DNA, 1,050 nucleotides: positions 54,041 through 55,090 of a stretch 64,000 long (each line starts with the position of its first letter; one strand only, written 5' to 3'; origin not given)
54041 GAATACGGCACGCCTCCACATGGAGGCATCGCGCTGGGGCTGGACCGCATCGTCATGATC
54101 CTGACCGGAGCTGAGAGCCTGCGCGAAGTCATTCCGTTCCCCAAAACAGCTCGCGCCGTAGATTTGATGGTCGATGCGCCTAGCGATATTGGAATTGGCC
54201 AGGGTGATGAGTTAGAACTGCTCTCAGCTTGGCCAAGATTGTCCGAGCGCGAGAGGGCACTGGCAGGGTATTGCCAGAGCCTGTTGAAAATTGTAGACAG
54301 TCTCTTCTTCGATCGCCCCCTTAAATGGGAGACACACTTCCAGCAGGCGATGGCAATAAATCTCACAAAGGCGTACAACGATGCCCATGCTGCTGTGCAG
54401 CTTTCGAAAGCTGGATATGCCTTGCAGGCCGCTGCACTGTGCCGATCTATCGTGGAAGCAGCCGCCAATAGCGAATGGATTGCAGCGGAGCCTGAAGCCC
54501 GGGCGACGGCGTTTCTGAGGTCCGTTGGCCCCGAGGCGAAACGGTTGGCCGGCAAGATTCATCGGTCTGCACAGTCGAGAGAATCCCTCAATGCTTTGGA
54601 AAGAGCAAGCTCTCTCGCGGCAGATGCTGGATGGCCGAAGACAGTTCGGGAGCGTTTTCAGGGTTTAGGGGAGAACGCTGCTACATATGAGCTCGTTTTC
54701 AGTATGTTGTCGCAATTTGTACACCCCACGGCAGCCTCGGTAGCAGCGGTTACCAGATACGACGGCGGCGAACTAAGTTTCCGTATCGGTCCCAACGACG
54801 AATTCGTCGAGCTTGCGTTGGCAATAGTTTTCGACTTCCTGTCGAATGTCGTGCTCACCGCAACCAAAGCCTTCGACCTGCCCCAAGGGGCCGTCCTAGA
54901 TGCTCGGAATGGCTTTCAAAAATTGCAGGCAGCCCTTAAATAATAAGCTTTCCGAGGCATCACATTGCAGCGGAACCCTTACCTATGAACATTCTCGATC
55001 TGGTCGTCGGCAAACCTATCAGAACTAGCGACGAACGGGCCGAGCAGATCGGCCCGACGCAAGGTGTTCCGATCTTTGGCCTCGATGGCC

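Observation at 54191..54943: Aspartyl-tRNA synthetase runs on in frame into a helical domain of about 250 aa with no synthetase similarity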

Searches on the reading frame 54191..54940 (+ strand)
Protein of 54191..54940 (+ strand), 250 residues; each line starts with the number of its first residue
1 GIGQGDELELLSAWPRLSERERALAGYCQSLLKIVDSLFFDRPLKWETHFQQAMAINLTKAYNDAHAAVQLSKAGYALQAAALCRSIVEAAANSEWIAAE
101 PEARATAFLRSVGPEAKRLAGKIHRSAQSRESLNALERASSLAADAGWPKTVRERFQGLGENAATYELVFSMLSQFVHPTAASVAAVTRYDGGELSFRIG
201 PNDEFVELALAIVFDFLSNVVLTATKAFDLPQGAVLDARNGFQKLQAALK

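Call 3: search_protein_families(library=pfam, proteins=[window:54191-54940:+], max_evalue=1)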
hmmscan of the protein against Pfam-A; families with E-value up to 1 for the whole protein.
window:54191-54940:+ (250 aa): 2 families
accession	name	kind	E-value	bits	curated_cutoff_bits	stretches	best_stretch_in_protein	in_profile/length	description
PF18928.5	DUF5677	-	1.9e-12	48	27.1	1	57-185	7-156/166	Family of unknown function (DUF5677)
PF22491.1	DUF6988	-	0.099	12.9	27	1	61-122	4-66/167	Family of unknown function (DUF6988)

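Call 4: search_protein_families(library=ncbifam, proteins=[window:54191-54940:+], max_evalue=1)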
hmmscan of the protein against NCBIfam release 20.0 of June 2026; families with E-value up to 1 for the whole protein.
window:54191-54940:+ (250 aa): 0 families

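Call 6: find_homologous_proteins(query=window:54191-54940:+, max_evalue=0.001)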
Query window:54191-54940:+ (250 aa): 3 proteins with E <= 0.001 among 3576 candidates.
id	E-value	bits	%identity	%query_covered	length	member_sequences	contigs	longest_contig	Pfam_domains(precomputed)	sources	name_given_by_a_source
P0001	5.2e-109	381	72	100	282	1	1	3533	PF18928.6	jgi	jgi:hypothetical protein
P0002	4.6e-92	326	63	99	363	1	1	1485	PF18928.6,PF00152.26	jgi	-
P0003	1.4e-83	298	58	99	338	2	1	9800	PF18928.6,PF00152.26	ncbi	ncbi:MAG: amino acid--tRNA ligase-related protein, partial [Acidobacteriota bacterium]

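Call 9: find_encoding_contigs(protein=P0003, flank=10000)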
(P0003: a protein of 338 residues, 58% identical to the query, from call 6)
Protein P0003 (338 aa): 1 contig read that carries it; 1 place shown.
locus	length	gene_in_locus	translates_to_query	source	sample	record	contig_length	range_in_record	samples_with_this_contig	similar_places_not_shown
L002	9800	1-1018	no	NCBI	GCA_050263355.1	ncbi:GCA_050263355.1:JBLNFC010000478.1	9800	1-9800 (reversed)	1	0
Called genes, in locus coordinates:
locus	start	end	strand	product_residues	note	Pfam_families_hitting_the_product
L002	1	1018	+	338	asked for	PF00152:tRNA-synt_2, PF18928:DUF5677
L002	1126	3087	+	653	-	PF02518:HATPase_c, PF13589:HATPase_c_3, PF01119:DNA_mis_repair, PF08676:MutL_C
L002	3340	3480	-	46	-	-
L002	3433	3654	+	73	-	PF12833:HTH_18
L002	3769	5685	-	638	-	PF13428:TPR_14 (faint), PF00486:Trans_reg_C, PF13176:TPR_7 (faint), PF13374:TPR_10 (faint), PF21033:RMD1-3 (faint), PF07719:TPR_2 (faint), PF13432:TPR_16 (weak), PF14559:TPR_19 (weak), +7 more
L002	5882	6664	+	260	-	-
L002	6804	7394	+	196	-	-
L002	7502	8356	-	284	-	PF14256:YwiC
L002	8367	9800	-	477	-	PF00115:COX1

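Call 10: find_encoding_contigs(protein=P0001, flank=5000)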
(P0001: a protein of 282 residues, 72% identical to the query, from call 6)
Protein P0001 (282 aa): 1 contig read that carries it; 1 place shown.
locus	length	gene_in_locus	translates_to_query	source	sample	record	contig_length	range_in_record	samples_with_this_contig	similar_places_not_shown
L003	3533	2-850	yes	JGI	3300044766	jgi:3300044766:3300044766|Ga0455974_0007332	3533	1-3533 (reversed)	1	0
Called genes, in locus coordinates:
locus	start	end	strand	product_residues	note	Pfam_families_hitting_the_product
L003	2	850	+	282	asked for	PF18928:DUF5677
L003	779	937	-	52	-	-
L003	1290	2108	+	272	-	-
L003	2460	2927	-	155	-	PF03928:HbpS-like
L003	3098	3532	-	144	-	?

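Call 11: find_encoding_contigs(protein=P0002, flank=5000)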
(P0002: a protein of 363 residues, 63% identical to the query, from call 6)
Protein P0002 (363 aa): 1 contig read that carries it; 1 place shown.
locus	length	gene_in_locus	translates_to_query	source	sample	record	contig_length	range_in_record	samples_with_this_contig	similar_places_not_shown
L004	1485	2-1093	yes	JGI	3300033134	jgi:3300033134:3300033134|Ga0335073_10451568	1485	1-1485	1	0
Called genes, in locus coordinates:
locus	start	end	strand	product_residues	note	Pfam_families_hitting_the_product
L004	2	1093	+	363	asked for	PF00152:tRNA-synt_2, PF18928:DUF5677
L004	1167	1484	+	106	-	?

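Call 19: search_protein_families(library=padloc, proteins=[window:54191-54940:+], max_evalue=1)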
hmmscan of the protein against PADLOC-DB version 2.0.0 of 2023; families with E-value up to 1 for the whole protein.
window:54191-54940:+ (250 aa): 0 families

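Call 20: search_protein_families(library=phrogs, proteins=[window:54191-54940:+], max_evalue=1)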
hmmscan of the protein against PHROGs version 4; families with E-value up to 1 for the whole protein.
window:54191-54940:+ (250 aa): 1 family
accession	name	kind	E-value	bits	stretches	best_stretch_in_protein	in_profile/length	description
phrog_25833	-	other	0.04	13.1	1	48-127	117-187/780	dehydrogenase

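Call 22: predict_structure(alignment_id=A2)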
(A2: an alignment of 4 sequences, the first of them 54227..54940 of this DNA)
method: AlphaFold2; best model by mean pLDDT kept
length: 238 residues; sequences in the alignment: 4
mean_pLDDT: 47.3   pTM: 0.47
mean pLDDT of the five models: 47.3, 46.7, 43.4, 40.4, 37.4
residues with pLDDT >= 90: 0; 70-90: 34; 50-70: 59; < 50: 145
segments of 3 or more residues with pLDDT < 50: 1-4, 36-41, 62-193
pLDDT, mean of each block of 10 residues (from residue 1): 55 74 71 53 52 53 45 44 32 30 35 37 38 34 35 28 28 28 28 53 63 71 85 66
secondary structure, 60 per line:
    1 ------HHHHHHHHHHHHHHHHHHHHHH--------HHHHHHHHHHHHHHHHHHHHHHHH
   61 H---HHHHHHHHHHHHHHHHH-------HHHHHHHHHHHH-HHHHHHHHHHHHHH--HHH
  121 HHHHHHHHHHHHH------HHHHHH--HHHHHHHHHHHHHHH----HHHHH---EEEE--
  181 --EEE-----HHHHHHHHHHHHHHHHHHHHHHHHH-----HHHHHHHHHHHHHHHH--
elements in order: H7-28 H37-61 H65-81 H89-100 H102-115 H118-133 H140-145 H148-162 H167-171 E175-178 E183-185 H191-215 H221-236

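Call 24: search_protein_representatives(alignment_id=A2)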
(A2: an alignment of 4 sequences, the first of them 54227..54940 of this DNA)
Query: 4 sequences, 238 profile positions. Proteins with E-value up to 0.001 (for the whole library): 118; up to 1e-10: 23; up to 1e-30: 14. The best 118 are listed.
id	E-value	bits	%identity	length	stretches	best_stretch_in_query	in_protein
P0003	7.9e-127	437.9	-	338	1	1-236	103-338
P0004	1.2e-70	254.0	-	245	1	4-233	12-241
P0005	1.6e-55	204.5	-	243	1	1-234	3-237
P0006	2.6e-51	190.7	-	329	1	1-237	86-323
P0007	2.6e-48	180.9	-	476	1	1-237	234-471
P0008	8.8e-45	169.3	-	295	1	1-234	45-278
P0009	1.6e-43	165.2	-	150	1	71-219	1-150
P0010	7.6e-41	156.5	-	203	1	42-234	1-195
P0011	9.0e-41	156.2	-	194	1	1-179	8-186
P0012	5.7e-40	153.6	-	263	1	1-236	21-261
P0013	5.5e-39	150.4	-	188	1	57-233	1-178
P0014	4.0e-36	141.0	-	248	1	8-232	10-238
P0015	9.9e-34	133.2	-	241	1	1-202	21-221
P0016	1.4e-31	126.1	-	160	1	1-111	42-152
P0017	2.0e-22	96.2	-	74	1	165-237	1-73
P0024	3.6e-12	62.6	-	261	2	18-107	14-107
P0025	3.6e-11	59.3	-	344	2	1-96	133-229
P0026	1.3e-10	57.4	-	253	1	14-210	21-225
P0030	3.5e-09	52.8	-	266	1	6-219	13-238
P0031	9.2e-09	51.5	-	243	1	43-221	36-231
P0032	1.9e-08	50.4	-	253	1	17-230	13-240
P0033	1.9e-08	50.4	-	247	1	18-219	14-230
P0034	2.3e-08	50.2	-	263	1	17-219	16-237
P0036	3.7e-08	49.5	-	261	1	18-230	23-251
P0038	4.5e-08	49.2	-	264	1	7-230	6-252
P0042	1.7e-07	47.3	-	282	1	22-219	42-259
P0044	2.5e-07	46.8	-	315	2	134-214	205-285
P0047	5.0e-07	45.8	-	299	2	152-209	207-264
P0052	1.7e-06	44.0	-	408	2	19-91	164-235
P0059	4.1e-06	42.8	-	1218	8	22-46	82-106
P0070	1.6e-05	40.9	-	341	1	37-189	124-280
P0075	2.9e-05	40.0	-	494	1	36-184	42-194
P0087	1.0e-04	38.2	-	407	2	11-89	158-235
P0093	1.6e-04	37.6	-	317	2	138-208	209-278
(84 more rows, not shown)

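Call 29: find_related_loci(query=A2, collection=genome_contigs, flank=6000)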
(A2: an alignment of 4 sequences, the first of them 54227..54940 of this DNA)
Query A2 (238 aa) in genome_contigs; peptide patterns used: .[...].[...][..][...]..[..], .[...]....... (x = any residue, [..] = any of these).
119 stretches matched a pattern; 2 encode a relative of the query (tblastn E <= 1e-3); 2 distinct loci.
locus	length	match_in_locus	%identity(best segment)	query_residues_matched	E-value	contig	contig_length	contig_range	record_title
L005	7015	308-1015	58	1-236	4e-87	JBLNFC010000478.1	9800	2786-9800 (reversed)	MAG: Acidobacteriota bacterium isolate MAG56 PRJNA385547_bin4_renamed_477, whole genome shotgun sequence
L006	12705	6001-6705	37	1-234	6e-40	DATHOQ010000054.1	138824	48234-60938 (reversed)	MAG TPA_asm: Terriglobales bacterium isolate SMAG_U12688 k141_238798, whole genome shotgun sequence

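Call 32: search_protein_families(library=pfam, proteins=[L006:4216-6717:+, L006:2367-3644:+, L006:7737-8984:+, L006:1552-2064:+, L006:9779-10660:-], max_evalue=0.001)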
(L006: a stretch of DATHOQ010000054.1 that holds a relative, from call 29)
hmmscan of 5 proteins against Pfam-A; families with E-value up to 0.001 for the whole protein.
L006:4216-6717:+ (834 aa): 3 families
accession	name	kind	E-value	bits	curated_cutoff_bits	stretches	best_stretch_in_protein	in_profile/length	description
PF00152.25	tRNA-synt_2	-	6.8e-119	396.9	25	1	128-569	1-307/308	tRNA synthetases class II (D, K and N)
PF01336.31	tRNA_anti-codon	-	5.9e-15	55.4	27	1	27-111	2-75/75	OB-fold nucleic acid binding domain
PF18928.5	DUF5677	-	5.5e-13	49.8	27.1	1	636-769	3-157/166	Family of unknown function (DUF5677)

L006:2367-3644:+ (426 aa): 4 families
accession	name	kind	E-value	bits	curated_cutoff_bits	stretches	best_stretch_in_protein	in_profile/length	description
PF13393.11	tRNA-synt_His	-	1.1e-41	143.5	25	1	7-316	1-305/308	Histidyl-tRNA synthetase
PF03129.25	HGTP_anticodon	-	2.8e-16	59.9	21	1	335-423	1-92/94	Anticodon binding domain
PF00587.30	tRNA-synt_2b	-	7.2e-13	49.4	29.3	1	74-287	4-129/179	tRNA synthetase class II core domain (G, H, P, S and T)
PF00152.25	tRNA-synt_2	-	1.1e-06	28.4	25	0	104-135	90-121/308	tRNA synthetases class II (D, K and N)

L006:7737-8984:+ (416 aa): 5 families
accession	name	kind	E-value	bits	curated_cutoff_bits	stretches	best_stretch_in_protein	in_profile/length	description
PF07497.18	Rho_RNA_bind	-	2.7e-35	120.5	27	1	52-125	2-73/73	Rho termination factor, RNA-binding domain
PF00006.31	ATP-synt_ab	-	3.2e-27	96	29.5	1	157-360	3-211/213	ATP synthase alpha/beta family, nucleotide-binding domain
PF07498.18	Rho_N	-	1.1e-17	64.1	24.9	1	5-47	1-43/43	Rho termination factor, N-terminal domain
PF13401.12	AAA_22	-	0.00025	21.8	27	0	171-267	8-96/130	AAA domain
PF01637.24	ATPase_2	-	0.0009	19.5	33.2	0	176-268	28-123/225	ATPase domain predominantly from Archaea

L006:1552-2064:+ (171 aa): 3 families
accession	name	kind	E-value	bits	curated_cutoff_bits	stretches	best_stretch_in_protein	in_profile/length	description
PF00132.30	Hexapep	-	1.7e-17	62.7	27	2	88-121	1-34/36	Bacterial transferase hexapeptide (six repeats)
PF21711.3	DCTN5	-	6.7e-09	36.1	40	1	27-159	33-172/182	Dynactin subunit 5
PF25084.1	LbH_EIF2B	-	6.4e-08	33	54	2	17-112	11-102/105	EIF2B subunit epsilon LbH domain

L006:9779-10660:- (293 aa): 3 families
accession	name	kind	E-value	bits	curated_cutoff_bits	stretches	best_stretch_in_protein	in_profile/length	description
PF00924.24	MS_channel_2nd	-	1e-20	74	20.2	1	118-183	1-68/68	Mechanosensitive ion channel, beta-domain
PF21082.3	MS_channel_3rd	-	8.3e-09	36.2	21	1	189-275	2-87/88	Mechanosensitive ion channel MscS, C-terminal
PF21088.3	MS_channel_1st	-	3.4e-08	33.8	23.1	1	80-117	5-42/42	Mechanosensitive ion channel, transmembrane helices 2/3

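Call 35: predict_structure(alignment_id=A3)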
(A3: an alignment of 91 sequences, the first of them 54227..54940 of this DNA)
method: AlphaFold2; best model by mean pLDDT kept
length: 238 residues; sequences in the alignment: 91
mean_pLDDT: 94.6   pTM: 0.89
mean pLDDT of the five models: 94.6, 93.8, 92.8, 92.7, 92.6
residues with pLDDT >= 90: 202; 70-90: 34; 50-70: 2; < 50: 0
segments of 3 or more residues with pLDDT < 50: none
pLDDT, mean of each block of 10 residues (from residue 1): 85 98 98 97 98 98 96 98 98 95 87 89 84 87 97 97 94 93 95 97 99 98 98 95
secondary structure, 60 per line:
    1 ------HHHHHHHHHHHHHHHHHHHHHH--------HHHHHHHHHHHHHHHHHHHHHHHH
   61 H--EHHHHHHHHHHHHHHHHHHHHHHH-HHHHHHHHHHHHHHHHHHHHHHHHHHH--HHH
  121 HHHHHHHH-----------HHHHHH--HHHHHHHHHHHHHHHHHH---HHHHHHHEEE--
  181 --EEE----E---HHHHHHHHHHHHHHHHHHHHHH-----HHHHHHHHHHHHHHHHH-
elements in order: H7-28 H37-61 H65-87 H89-115 H118-128 H140-145 H148-165 H169-175 E176-178 E183-185 H194-215 H221-237

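Call 39: fold_search(model_id=the predicted structure, library=pdb)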
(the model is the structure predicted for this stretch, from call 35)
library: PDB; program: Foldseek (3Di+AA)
matches with E <= 10: 303; with E <= 0.001: 0
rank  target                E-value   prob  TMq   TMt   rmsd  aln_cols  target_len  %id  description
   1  5vju                  1.9e-01  0.23  0.16  0.18  23.6       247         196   10  De Novo Photosynthetic Reaction Center Protein Variant Equipped with His-Tyr H-bond, Heme B, and Cd(II) ions (released 2018-04-25)
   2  1qoy                  3.4e-01  0.08  0.13  0.11  24.6       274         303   12  E.coli Hemolysin E (HlyE, ClyA, SheA) (released 2000-01-23)
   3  6z0c_C                5.8e-01  0.15  0.18  0.20  23.3       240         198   12  Structure of in silico modelled artificial Maquette-3 protein (released 2021-03-17)
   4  3vkh_B                5.8e-01  0.12  0.18  0.02  33.4       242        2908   11  X-ray structure of a functional full-length dynein motor domain (released 2012-03-14)
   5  9bj7_G                7.1e-01  0.41  0.28  0.38  11.5       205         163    8  Crystal structure of the N-terminal truncated AbiV (residues 24-201) (released 2025-08-13)
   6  8e0n_F                7.1e-01  0.35  0.25  0.33  17.1       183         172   15  Homotrimeric variant of tcTRP9, BGL18 (released 2023-04-12)
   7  6z0c_A                7.1e-01  0.13  0.16  0.19  23.3       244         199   11  Structure of in silico modelled artificial Maquette-3 protein (released 2021-03-17)
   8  9bj7_C                7.4e-01  0.35  0.27  0.35  11.4       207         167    9  Crystal structure of the N-terminal truncated AbiV (residues 24-201) (released 2025-08-13)
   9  6z0c_D                8.2e-01  0.15  0.17  0.22  22.2       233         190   11  Structure of in silico modelled artificial Maquette-3 protein (released 2021-03-17)
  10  6z0c_B                9.0e-01  0.13  0.18  0.21  22.1       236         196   13  Structure of in silico modelled artificial Maquette-3 protein (released 2021-03-17)
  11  5jdo_A                9.0e-01  0.07  0.15  0.14  26.1       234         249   14  T. congolense haptoglobin-haemoglobin receptor in complex with haemoglobin (released 2016-04-27)
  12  9bj7_A                9.5e-01  0.30  0.26  0.35  12.0       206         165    9  Crystal structure of the N-terminal truncated AbiV (residues 24-201) (released 2025-08-13)
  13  6sqg_E                9.5e-01  0.25  0.31  0.34  11.7       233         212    8  Crystal structure of viral rhodopsin OLPVRII (released 2019-11-06)
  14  6e9v_A                9.5e-01  0.11  0.18  0.19  18.7       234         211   16  DHF79 filament (released 2018-11-21)
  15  4iwb_B                9.9e-01  0.18  0.19  0.28  14.8       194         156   10  Novel Fold of FliC/FliS Fusion Protein (released 2013-12-11)
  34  9bj7_E                1.8e+00  0.21  0.28  0.38  10.7       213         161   11  Crystal structure of the N-terminal truncated AbiV (residues 24-201) (released 2025-08-13)
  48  9bj7_I                2.4e+00  0.14  0.26  0.34  12.5       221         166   10  Crystal structure of the N-terminal truncated AbiV (residues 24-201) (released 2025-08-13)
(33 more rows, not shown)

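Call 44: search_solved_structures(query=A3, max_evalue=10, show_alignments=2)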
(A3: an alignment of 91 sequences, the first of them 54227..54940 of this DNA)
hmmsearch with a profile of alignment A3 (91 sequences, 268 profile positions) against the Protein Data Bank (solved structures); distinct sequences matched with E-value up to 10: 7.
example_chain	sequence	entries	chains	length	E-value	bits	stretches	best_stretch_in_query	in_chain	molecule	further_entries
6snt_Z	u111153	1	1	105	0.068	15.8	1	130-170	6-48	40S ribosomal protein S25-A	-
3j6x_25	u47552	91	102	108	0.068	15.8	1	130-170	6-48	40S ribosomal protein S25 | 40S ribosomal protein rpS25 (S25e) | 40S ribosomal protein S25-A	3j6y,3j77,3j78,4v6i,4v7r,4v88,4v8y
4u3m_D5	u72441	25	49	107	0.073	15.7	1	131-170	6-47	40S ribosomal protein S25-A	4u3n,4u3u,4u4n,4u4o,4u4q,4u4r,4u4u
8ut0_AA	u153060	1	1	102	0.19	14.3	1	134-170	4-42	40S ribosomal protein S25-A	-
9b0x_L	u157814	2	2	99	0.31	13.6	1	106-148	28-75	ATP synthase coupling factor 6, F6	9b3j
7pwg_j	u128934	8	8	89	0.7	12.5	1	148-176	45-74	Ribosomal protein L37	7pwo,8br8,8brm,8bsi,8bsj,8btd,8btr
1l6n_A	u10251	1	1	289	0.76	12.4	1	132-204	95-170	Gag Polyprotein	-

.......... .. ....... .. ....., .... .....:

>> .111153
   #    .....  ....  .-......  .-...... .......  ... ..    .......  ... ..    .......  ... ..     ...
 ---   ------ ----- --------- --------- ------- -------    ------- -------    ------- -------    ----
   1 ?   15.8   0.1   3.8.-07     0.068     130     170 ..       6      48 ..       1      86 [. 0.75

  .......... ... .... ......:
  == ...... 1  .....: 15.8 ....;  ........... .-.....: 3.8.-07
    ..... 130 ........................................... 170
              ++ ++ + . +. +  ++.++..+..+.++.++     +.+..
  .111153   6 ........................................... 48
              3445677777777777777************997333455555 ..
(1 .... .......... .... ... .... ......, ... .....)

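Call 46: search_dna_similar(query=window:54227-54940:+, collection=plasmids, mode=protein, max_evalue=0.01)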
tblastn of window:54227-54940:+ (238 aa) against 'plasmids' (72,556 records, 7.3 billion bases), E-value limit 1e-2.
No match.
